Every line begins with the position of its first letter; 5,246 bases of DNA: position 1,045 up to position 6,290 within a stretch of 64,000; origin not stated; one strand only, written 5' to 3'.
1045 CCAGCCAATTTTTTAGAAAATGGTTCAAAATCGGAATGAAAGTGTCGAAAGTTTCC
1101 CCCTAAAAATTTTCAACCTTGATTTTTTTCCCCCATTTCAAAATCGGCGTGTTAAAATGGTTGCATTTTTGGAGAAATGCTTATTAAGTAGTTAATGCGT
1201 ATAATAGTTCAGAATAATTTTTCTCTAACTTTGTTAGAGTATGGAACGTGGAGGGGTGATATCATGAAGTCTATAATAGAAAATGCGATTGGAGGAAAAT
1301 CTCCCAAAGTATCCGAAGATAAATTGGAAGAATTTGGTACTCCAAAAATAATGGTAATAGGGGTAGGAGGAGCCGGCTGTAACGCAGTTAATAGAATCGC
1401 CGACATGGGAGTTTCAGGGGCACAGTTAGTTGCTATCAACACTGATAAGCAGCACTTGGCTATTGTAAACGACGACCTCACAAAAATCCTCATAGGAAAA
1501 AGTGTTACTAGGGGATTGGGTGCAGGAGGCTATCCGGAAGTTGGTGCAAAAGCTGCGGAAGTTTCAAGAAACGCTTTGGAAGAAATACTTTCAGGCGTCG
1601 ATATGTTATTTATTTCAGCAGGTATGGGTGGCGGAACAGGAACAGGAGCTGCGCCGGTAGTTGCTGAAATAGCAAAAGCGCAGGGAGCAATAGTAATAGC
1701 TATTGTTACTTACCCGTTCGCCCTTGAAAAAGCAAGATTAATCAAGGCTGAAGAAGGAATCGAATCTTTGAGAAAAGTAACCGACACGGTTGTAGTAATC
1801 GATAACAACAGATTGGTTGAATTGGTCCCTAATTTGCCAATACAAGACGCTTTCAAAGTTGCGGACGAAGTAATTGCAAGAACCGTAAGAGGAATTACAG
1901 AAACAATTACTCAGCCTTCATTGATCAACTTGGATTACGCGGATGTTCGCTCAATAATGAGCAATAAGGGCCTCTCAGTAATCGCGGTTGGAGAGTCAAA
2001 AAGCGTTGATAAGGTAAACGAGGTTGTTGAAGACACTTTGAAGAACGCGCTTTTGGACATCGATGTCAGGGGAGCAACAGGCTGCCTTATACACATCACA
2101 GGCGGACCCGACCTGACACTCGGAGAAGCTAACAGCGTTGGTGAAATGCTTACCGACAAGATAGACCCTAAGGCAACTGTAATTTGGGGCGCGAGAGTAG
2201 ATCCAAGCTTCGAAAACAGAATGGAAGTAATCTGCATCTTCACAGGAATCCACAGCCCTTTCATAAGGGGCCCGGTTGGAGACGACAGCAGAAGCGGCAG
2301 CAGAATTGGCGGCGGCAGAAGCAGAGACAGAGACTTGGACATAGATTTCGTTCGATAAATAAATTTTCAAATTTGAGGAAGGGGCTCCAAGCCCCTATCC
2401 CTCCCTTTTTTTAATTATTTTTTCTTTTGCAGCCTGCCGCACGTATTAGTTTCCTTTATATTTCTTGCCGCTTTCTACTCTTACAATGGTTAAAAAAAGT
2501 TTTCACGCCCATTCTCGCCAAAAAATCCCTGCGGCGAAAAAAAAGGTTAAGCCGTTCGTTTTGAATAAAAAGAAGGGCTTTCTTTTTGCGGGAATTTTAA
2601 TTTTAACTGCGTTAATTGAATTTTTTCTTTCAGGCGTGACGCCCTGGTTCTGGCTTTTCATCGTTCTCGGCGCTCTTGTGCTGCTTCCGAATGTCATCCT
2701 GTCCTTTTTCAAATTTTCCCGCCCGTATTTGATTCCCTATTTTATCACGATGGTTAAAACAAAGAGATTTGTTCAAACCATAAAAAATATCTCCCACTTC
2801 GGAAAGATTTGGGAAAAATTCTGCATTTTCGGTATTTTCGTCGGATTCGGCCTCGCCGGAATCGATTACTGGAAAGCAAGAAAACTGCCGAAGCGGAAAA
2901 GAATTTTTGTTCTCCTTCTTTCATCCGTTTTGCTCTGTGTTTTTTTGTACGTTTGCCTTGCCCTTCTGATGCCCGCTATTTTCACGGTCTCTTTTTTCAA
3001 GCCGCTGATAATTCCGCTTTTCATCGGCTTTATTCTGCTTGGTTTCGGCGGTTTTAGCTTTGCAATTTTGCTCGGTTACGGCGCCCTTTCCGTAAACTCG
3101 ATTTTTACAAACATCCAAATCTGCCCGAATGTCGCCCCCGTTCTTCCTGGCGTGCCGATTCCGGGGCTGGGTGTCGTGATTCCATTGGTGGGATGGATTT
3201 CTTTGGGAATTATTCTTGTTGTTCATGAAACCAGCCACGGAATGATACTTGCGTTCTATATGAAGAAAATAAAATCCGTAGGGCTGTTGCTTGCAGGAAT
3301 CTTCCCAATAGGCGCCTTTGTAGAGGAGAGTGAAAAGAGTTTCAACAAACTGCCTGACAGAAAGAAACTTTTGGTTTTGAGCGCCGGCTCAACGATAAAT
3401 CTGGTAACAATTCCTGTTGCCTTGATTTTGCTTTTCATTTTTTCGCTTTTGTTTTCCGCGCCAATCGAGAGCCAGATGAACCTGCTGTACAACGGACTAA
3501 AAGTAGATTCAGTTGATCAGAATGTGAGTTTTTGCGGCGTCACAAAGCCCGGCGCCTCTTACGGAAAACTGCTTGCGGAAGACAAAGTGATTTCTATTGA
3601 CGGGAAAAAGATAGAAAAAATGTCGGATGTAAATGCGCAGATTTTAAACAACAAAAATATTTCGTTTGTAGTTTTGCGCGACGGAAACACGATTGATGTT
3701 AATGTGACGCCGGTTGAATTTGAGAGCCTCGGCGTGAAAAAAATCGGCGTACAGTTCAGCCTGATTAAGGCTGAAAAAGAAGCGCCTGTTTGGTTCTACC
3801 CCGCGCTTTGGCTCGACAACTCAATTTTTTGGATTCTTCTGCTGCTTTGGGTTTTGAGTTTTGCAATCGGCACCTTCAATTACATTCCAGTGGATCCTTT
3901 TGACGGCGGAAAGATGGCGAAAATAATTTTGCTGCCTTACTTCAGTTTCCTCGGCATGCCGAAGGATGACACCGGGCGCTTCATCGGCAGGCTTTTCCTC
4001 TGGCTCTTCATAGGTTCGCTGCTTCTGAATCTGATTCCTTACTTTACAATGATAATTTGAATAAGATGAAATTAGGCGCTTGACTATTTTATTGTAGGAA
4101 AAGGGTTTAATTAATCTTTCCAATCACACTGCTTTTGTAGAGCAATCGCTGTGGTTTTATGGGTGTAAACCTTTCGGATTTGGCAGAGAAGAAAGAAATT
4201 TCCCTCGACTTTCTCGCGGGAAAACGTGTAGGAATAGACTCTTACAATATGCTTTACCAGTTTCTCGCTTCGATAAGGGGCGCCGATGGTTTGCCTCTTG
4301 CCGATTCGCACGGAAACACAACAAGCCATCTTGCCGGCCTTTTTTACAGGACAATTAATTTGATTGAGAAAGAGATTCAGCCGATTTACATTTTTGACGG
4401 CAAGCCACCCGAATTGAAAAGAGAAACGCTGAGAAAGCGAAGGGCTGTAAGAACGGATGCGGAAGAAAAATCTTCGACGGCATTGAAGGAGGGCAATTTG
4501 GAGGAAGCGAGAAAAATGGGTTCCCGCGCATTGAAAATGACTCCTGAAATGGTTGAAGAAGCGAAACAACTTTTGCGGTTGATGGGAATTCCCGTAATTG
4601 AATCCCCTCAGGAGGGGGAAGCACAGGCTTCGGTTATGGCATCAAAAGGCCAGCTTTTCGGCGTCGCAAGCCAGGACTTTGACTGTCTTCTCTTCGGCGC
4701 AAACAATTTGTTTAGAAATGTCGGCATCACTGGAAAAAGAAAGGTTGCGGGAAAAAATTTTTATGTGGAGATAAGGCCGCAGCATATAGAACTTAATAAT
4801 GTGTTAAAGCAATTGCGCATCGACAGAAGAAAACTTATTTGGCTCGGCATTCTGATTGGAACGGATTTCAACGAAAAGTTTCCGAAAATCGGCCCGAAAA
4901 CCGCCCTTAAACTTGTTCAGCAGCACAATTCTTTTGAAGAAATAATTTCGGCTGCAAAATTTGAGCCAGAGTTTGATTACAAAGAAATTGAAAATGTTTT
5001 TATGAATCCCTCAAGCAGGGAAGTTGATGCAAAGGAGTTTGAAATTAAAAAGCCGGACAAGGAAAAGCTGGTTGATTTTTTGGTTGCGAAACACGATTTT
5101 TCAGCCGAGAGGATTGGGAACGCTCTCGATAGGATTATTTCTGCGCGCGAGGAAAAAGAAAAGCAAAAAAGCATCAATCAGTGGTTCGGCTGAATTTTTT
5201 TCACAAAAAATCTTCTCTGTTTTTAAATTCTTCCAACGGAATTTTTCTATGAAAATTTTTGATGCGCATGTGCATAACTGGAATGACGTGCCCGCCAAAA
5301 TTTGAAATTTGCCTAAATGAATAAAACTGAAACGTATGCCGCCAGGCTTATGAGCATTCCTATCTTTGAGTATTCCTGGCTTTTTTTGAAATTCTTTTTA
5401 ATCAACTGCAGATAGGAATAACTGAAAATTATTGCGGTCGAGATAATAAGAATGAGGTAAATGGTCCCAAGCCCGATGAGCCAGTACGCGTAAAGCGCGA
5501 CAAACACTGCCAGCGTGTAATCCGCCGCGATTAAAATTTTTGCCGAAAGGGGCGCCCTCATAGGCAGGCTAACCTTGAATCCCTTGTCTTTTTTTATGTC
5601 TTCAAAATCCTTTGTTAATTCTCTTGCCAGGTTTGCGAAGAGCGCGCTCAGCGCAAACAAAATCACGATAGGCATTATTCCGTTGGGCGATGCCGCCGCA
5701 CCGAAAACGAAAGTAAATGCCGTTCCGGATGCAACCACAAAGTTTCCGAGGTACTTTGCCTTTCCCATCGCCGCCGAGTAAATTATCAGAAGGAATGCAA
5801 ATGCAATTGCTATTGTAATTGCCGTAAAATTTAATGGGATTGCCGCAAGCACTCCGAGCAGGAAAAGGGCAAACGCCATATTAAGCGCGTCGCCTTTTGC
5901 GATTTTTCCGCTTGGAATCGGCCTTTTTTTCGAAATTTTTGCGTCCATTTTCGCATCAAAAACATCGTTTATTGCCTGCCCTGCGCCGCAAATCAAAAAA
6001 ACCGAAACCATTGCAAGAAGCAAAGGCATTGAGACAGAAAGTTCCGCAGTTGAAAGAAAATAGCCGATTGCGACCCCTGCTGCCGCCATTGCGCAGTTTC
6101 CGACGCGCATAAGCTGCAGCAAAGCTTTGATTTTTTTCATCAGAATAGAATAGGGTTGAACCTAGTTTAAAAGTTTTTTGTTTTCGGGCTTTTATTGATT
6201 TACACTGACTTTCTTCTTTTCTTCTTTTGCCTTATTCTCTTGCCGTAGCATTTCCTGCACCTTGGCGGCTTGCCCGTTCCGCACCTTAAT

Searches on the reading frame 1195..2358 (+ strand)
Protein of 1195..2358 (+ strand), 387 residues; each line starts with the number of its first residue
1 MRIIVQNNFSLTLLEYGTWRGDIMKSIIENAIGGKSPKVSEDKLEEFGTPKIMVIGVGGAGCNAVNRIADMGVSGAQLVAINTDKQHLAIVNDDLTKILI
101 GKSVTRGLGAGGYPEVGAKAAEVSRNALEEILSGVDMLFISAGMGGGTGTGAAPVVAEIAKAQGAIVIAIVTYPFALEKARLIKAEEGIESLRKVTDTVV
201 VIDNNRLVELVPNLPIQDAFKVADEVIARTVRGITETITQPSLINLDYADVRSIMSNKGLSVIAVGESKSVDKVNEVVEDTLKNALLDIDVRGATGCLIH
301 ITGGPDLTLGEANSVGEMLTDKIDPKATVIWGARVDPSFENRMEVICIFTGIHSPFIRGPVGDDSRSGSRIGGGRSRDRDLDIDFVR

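Call 75: search_protein_families(library=pfam, proteins=[window:1195-2358:+], max_evalue=0.0001)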
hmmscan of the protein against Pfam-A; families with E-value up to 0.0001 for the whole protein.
window:1195-2358:+ (387 aa): 2 families
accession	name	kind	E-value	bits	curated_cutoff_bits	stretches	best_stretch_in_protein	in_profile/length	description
PF00091.31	Tubulin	-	1.1e-45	156.7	33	1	51-211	1-189/190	Tubulin/FtsZ family, GTPase domain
PF12327.13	FtsZ_C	-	8.9e-30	103.3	27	1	259-352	1-94/95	FtsZ family, C-terminal domain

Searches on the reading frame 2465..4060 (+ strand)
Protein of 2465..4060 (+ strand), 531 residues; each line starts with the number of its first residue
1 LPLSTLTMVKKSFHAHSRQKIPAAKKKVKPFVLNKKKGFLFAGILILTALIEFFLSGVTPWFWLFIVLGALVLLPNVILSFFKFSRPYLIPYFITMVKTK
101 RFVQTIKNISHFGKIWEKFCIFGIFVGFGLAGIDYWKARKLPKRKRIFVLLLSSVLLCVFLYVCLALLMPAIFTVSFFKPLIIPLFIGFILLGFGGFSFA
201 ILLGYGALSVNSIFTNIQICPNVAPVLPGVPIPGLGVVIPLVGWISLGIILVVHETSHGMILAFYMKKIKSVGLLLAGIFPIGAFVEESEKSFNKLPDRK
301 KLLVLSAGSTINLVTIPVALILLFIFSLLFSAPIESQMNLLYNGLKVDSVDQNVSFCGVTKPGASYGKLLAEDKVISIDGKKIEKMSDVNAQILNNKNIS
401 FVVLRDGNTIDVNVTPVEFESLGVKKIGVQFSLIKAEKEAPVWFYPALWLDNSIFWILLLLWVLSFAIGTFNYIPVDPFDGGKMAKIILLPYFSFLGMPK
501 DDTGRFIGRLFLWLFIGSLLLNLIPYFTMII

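Call 75: search_protein_families(library=pfam, proteins=[window:2465-4060:+], max_evalue=0.0001)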
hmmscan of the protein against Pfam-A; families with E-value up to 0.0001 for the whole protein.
window:2465-4060:+ (531 aa): 2 families
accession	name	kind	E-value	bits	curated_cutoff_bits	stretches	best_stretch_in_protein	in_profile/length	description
PF02163.28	Peptidase_M50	-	6.4e-16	58.8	27.2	1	245-489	4-194/221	Peptidase family M50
PF13180.12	PDZ_2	-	9.5e-05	23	27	0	360-415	20-79/80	PDZ domain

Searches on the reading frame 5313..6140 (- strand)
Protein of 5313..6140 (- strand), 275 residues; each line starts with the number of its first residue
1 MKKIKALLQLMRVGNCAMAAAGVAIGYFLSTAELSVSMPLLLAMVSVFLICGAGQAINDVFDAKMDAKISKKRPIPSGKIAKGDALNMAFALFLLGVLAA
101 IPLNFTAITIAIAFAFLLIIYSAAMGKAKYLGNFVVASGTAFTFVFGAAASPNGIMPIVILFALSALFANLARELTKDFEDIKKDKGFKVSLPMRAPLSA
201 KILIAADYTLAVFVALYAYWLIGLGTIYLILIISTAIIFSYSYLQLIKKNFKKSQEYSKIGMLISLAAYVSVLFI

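Call 75: search_protein_families(library=pfam, proteins=[window:5313-6140:-], max_evalue=0.0001)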
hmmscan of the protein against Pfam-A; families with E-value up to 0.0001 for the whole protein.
window:5313-6140:- (275 aa): 1 family
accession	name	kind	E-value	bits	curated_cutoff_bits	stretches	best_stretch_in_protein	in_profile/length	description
PF01040.23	UbiA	-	2.3e-32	112.7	34.2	1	23-259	5-244/250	UbiA prenyltransferase family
